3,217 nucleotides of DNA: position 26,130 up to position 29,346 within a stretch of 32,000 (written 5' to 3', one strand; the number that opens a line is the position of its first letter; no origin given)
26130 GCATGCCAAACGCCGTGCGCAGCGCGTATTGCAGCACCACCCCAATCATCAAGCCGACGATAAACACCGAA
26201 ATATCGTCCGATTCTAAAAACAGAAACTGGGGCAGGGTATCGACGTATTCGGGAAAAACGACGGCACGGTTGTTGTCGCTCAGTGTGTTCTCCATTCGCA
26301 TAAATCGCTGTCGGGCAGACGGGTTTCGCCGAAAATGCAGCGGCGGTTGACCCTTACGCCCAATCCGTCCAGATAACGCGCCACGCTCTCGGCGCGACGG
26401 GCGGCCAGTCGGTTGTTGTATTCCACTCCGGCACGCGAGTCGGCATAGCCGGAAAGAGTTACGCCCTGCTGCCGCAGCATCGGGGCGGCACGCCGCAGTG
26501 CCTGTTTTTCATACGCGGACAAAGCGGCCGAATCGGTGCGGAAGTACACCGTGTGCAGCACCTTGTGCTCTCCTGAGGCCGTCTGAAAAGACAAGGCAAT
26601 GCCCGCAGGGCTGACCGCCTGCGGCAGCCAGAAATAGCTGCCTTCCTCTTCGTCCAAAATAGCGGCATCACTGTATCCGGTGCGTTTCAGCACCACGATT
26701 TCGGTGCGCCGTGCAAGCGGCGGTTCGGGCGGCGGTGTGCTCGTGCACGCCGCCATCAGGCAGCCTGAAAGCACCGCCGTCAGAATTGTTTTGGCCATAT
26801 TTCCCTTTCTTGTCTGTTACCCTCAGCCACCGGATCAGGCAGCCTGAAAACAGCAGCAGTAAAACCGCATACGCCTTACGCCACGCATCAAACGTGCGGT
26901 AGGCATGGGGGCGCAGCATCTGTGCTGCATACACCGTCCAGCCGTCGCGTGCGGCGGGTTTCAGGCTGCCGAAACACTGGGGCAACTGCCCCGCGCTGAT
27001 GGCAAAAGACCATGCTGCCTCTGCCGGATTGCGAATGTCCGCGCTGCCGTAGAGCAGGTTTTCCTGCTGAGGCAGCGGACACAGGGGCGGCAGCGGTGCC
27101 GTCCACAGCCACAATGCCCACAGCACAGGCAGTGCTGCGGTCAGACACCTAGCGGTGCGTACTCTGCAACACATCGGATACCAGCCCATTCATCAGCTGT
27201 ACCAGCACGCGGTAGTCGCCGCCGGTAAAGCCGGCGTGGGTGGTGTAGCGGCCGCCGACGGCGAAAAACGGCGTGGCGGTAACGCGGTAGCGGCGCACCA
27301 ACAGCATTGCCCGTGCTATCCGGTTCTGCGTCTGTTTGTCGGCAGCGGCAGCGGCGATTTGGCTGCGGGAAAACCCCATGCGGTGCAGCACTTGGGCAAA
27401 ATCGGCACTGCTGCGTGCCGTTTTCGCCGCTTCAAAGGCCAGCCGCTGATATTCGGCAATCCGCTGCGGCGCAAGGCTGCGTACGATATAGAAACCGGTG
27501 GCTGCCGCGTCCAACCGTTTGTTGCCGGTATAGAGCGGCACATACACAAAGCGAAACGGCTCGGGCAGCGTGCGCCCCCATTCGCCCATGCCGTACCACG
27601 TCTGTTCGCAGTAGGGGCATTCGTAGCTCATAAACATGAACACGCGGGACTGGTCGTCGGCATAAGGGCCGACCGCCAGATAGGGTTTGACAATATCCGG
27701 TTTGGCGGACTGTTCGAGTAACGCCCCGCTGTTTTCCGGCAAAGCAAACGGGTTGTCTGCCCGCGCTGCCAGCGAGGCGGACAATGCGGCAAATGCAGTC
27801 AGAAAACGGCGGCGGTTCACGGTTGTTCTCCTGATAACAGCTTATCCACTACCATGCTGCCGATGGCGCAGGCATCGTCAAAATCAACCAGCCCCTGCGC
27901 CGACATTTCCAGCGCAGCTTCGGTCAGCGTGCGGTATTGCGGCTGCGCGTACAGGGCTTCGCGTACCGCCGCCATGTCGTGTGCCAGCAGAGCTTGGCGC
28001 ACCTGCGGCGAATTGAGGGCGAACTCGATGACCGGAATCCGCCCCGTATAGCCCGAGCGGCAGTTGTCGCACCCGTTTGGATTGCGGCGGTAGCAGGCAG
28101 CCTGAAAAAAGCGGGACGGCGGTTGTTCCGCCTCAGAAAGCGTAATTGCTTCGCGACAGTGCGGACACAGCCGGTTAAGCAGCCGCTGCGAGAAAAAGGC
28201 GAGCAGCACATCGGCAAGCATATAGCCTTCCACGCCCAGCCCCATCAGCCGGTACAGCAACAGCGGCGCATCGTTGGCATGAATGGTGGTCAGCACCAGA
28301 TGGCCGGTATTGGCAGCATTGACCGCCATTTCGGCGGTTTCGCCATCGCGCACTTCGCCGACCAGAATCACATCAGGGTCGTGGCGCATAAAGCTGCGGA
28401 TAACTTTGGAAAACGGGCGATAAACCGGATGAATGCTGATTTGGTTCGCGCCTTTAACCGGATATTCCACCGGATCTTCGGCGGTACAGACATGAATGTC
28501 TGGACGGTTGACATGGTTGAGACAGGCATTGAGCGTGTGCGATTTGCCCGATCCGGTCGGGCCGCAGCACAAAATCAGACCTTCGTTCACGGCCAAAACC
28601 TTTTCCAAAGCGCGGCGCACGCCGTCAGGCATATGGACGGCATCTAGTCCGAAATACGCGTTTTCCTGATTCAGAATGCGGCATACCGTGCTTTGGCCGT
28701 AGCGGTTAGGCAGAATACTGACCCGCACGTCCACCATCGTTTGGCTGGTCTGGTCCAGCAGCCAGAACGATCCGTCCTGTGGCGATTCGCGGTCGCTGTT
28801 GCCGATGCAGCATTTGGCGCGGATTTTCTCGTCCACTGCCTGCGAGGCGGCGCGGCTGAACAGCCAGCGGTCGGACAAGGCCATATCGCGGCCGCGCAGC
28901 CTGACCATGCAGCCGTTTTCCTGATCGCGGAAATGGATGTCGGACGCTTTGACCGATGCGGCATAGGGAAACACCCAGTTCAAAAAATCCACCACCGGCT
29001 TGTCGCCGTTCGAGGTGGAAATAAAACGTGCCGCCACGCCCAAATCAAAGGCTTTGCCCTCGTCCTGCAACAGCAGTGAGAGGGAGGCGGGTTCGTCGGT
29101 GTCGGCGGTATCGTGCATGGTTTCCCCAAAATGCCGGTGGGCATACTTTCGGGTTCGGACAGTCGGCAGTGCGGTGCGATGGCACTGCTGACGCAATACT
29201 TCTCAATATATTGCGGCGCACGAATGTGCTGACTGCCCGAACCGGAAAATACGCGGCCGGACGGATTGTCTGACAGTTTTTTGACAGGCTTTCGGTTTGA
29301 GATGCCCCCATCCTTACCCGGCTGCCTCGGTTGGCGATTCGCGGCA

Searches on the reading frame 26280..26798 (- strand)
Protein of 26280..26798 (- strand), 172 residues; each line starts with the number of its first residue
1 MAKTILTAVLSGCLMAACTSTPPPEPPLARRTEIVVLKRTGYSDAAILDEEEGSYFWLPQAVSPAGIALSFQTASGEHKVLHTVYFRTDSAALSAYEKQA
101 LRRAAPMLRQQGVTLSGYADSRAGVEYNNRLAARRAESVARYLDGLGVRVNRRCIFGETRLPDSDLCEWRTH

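Call 6: search_protein_families(library=pfam, proteins=[window:26280-26798:-], max_evalue=0.01)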
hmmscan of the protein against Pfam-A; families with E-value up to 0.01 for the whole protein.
window:26280-26798:- (172 aa): 1 family
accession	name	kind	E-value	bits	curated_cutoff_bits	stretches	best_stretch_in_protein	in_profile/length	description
PF00691.25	OmpA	-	4.6e-12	46.6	27.2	1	85-153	1-74/98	OmpA family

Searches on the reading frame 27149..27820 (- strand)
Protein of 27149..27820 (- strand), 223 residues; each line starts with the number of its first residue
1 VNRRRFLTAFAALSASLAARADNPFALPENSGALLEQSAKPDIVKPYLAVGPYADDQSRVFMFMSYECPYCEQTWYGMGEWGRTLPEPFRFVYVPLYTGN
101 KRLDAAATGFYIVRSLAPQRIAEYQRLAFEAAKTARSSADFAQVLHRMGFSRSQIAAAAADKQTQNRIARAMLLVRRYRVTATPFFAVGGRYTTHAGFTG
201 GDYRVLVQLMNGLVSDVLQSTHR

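Call 6: search_protein_families(library=pfam, proteins=[window:27149-27820:-], max_evalue=0.01)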
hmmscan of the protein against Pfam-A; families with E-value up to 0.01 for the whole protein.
window:27149-27820:- (223 aa): 2 families
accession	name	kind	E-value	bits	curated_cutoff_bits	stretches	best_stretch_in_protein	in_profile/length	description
PF01323.26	DSBA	-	2.1e-07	31.4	25.6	1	107-194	89-176/191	DSBA-like thioredoxin domain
PF13462.12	Thioredoxin_4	-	2.2e-05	25.2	23.2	1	59-193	16-150/165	Thioredoxin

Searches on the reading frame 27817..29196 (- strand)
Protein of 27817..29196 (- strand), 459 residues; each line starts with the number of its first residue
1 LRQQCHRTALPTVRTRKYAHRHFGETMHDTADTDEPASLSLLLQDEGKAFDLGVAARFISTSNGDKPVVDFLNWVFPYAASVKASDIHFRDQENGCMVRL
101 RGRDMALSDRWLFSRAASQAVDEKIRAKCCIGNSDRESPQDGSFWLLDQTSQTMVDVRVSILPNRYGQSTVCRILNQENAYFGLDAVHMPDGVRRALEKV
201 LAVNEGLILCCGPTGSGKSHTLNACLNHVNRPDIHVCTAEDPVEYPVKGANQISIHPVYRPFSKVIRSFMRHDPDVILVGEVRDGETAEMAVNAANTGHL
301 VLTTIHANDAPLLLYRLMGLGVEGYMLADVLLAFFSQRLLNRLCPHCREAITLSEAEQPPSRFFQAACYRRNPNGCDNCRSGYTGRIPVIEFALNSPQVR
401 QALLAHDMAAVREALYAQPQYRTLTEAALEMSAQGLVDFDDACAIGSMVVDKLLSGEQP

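Call 6: search_protein_families(library=pfam, proteins=[window:27817-29196:-], max_evalue=0.01)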
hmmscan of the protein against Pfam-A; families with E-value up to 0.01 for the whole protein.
window:27817-29196:- (459 aa): 3 families
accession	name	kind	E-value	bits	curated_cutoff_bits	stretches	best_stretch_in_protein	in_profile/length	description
PF00437.27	T2SSE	-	1.4e-89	300.8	24.9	1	63-441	3-367/370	Type II/IV secretion system protein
PF13191.12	AAA_16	-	6.6e-06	27.2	32.6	1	193-267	12-80/167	AAA ATPase domain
PF13401.12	AAA_22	-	0.00051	20.8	27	1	204-236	4-38/130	AAA domain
